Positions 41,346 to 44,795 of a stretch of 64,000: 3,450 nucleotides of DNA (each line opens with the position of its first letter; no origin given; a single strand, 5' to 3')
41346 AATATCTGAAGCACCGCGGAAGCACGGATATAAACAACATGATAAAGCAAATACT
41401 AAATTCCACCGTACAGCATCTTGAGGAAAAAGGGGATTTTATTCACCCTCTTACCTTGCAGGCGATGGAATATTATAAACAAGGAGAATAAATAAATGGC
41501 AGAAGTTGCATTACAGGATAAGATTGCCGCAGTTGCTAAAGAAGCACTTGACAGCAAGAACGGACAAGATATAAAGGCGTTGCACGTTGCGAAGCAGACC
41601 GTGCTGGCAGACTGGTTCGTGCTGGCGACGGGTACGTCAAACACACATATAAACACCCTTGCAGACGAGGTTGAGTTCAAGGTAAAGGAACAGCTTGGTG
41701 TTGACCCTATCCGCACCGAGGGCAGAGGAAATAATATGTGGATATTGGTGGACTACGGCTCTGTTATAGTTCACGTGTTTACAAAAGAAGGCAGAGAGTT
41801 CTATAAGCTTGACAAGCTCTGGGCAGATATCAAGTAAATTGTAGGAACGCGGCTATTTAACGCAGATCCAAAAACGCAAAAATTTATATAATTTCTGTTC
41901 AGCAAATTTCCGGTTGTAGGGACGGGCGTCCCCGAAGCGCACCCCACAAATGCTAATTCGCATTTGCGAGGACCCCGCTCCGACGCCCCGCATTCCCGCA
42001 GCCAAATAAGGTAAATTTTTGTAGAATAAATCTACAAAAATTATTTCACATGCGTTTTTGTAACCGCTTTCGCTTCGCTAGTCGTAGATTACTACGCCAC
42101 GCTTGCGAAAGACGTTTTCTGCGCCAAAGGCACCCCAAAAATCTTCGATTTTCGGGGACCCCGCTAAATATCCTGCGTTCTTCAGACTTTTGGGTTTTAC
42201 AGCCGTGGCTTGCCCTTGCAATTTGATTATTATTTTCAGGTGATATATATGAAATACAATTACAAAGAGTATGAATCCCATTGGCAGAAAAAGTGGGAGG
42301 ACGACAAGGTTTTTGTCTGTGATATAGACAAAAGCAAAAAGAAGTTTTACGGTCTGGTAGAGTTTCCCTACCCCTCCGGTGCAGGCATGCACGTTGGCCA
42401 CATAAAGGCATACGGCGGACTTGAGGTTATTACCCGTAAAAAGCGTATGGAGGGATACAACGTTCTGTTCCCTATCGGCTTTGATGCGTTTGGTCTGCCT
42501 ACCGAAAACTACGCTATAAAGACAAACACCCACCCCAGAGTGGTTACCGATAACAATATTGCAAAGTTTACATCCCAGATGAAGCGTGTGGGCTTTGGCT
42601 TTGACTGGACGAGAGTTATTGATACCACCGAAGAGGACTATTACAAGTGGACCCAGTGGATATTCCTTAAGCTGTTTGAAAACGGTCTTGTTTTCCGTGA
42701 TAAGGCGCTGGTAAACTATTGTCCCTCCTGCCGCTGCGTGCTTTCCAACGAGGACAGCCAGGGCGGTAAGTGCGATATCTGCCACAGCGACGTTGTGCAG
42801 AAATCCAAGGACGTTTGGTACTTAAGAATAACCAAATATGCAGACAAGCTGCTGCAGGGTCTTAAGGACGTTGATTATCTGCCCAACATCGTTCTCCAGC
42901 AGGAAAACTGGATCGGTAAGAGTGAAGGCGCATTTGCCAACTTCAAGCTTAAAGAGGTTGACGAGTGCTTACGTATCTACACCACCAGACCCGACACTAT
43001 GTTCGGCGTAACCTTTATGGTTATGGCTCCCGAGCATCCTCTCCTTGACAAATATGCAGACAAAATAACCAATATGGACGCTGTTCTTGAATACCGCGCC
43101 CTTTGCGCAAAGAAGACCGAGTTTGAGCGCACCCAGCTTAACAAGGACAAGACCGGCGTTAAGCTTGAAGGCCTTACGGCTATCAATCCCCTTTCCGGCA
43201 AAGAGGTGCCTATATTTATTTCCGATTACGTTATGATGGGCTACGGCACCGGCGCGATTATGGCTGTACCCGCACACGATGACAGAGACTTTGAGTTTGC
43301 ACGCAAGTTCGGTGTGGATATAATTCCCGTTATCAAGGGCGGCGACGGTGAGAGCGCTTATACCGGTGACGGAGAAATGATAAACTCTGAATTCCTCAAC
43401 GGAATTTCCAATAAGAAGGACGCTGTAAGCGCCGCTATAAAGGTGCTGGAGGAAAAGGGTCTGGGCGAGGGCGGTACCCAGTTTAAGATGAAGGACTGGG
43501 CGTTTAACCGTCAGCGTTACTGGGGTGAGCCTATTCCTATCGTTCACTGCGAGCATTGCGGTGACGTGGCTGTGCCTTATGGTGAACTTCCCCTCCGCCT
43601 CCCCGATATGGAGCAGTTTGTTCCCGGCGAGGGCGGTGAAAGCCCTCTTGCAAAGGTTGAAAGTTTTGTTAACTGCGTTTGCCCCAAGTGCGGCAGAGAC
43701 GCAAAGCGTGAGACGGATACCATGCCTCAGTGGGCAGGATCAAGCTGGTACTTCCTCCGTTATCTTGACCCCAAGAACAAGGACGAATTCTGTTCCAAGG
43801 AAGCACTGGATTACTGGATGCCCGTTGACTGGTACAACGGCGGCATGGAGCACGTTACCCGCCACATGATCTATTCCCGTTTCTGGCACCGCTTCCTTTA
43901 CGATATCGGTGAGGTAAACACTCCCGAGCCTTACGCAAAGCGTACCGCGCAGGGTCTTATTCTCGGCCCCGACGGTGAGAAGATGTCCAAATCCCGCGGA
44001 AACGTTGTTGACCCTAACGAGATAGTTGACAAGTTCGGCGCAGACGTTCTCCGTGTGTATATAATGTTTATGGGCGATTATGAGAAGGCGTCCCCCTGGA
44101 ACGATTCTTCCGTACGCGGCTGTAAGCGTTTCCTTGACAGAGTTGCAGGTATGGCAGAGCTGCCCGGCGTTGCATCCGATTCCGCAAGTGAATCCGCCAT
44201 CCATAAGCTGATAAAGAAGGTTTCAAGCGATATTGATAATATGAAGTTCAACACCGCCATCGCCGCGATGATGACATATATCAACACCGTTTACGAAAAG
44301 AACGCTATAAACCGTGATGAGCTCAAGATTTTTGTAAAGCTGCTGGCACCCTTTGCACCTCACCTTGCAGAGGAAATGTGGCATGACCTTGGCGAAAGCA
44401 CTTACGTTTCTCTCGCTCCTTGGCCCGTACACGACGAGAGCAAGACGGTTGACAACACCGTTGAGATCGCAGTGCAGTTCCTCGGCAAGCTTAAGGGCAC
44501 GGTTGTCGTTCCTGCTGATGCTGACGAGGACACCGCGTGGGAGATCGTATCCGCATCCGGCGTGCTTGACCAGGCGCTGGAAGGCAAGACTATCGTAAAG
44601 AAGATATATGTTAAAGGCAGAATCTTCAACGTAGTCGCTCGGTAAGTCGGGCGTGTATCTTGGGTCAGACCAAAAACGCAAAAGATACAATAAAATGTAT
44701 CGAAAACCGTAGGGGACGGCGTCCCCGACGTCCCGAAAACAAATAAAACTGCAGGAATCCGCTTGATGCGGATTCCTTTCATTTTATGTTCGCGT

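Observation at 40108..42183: Near-identical 133-bp inverted copies bracket the nadD-yqeK/rsfS genes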

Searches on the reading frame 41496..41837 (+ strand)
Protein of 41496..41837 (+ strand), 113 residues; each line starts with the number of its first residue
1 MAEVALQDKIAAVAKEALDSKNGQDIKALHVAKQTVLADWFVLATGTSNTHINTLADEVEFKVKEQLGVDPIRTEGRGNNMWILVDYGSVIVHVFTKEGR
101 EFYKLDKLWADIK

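Call 11: search_protein_families(library=pfam, proteins=[window:41496-41837:+])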
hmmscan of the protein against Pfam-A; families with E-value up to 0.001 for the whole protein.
window:41496-41837:+ (113 aa): 1 family
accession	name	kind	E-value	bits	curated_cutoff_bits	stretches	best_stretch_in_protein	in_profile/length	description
PF02410.21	RsfS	-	9.5e-32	109.6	21.6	1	15-109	4-98/98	Ribosomal silencing factor during starvation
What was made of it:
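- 41496..41837 (+): rsfS (ribosomal silencing factor). Pfam RsfS, E = 1e-31 (call 11)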

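Call 13: find_encoding_contigs(protein=window:41496-41837:+, flank=6000, max_places=10)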
Protein window:41496-41837:+ (113 aa): 9 contigs read that carry it; 8 places shown.
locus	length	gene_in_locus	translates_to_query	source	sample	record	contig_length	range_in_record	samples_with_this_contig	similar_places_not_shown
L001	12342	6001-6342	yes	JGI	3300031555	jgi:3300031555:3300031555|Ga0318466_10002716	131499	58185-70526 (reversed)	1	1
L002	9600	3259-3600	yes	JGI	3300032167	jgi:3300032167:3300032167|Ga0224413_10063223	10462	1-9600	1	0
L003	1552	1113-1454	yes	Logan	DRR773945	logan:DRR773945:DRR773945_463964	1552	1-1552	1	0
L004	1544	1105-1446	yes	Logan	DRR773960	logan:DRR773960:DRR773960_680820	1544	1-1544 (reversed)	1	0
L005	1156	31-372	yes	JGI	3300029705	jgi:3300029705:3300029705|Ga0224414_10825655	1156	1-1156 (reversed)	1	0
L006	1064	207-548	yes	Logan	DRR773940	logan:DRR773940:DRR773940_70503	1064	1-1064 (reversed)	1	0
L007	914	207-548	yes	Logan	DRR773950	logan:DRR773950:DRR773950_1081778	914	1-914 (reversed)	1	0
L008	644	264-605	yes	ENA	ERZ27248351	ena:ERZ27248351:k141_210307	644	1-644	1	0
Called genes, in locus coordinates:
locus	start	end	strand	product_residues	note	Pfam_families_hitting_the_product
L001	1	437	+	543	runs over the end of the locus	PF01676:Metalloenzyme, PF06415:iPGM_N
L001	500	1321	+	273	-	PF02163:Peptidase_M50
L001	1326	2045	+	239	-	PF02616:SMC_ScpA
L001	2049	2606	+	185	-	PF04079:SMC_ScpB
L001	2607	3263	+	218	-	PF11167:DUF2953 (weak)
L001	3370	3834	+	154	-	PF09579:Spore_YtfJ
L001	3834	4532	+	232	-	PF01479:S4 (weak), PF00849:PseudoU_synth_2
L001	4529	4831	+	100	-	PF01985:CRS1_YhbY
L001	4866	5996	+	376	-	PF01467:CTP_transf_like, PF01966:HD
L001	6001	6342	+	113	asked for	PF02410:RsfS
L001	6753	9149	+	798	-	PF00133:tRNA-synt_1, PF09334:tRNA-synt_1g, PF13603:tRNA-synt_1_2, PF00133:tRNA-synt_1, PF09334:tRNA-synt_1g (weak), PF08264:Anticodon_1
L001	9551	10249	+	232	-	-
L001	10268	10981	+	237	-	-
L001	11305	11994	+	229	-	PF00072:Response_reg, PF00486:Trans_reg_C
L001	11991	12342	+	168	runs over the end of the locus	-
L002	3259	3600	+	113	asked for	PF02410:RsfS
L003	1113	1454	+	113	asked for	PF02410:RsfS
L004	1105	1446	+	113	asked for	PF02410:RsfS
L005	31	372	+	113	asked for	PF02410:RsfS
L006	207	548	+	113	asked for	PF02410:RsfS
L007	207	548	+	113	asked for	PF02410:RsfS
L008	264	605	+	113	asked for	PF02410:RsfS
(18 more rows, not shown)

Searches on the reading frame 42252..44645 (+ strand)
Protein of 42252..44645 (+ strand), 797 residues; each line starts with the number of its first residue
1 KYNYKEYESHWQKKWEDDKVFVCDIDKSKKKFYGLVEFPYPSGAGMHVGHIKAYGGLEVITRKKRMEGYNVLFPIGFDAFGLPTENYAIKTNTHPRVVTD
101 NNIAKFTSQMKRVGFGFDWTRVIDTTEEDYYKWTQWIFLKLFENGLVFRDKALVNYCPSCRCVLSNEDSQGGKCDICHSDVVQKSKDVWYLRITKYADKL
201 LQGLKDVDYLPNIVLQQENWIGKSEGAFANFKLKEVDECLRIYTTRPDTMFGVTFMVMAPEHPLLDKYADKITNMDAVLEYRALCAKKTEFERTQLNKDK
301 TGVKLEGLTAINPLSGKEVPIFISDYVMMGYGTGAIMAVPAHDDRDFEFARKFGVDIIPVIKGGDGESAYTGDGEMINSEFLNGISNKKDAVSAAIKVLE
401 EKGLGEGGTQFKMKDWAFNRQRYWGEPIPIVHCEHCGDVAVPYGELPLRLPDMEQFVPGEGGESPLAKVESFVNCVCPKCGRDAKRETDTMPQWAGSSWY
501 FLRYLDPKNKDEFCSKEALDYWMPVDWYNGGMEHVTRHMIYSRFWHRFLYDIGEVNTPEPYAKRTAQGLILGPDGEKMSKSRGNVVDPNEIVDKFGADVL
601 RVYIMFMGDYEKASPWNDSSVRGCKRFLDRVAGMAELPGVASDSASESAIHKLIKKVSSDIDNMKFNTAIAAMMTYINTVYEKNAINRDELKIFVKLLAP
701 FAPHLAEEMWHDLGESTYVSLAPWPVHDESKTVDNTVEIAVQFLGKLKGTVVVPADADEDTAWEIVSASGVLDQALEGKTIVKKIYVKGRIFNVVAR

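Call 11: search_protein_families(library=pfam, proteins=[window:42252-44645:+])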
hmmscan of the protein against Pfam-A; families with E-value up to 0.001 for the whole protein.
window:42252-44645:+ (797 aa): 5 families
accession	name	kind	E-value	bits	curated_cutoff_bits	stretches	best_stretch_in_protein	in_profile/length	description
PF13603.12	tRNA-synt_1_2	-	5.6e-58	195.9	25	1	218-394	1-179/185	Leucyl-tRNA synthetase, editing domain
PF00133.28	tRNA-synt_1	-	6.7e-48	163.9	22.7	2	11-214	2-217/414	tRNA synthetases class I (I, L, M and V)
PF09334.17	tRNA-synt_1g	-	1.8e-27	96.6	20.1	2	38-181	7-146/391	tRNA synthetases class I (M)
PF08264.19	Anticodon_1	-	1.3e-20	74.2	25.1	1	648-760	6-145/148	Anticodon-binding domain of tRNA ligase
PF01406.26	tRNA-synt_1e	-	0.00064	19.6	27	0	574-619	250-294/301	tRNA synthetases class I (C) catalytic domain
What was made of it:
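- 42249..44645 (+): leuS, the gene downstream of the right spacer. Pfam tRNA-synt_1, the leucyl editing domain and the anticodon-binding domain (call 11)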
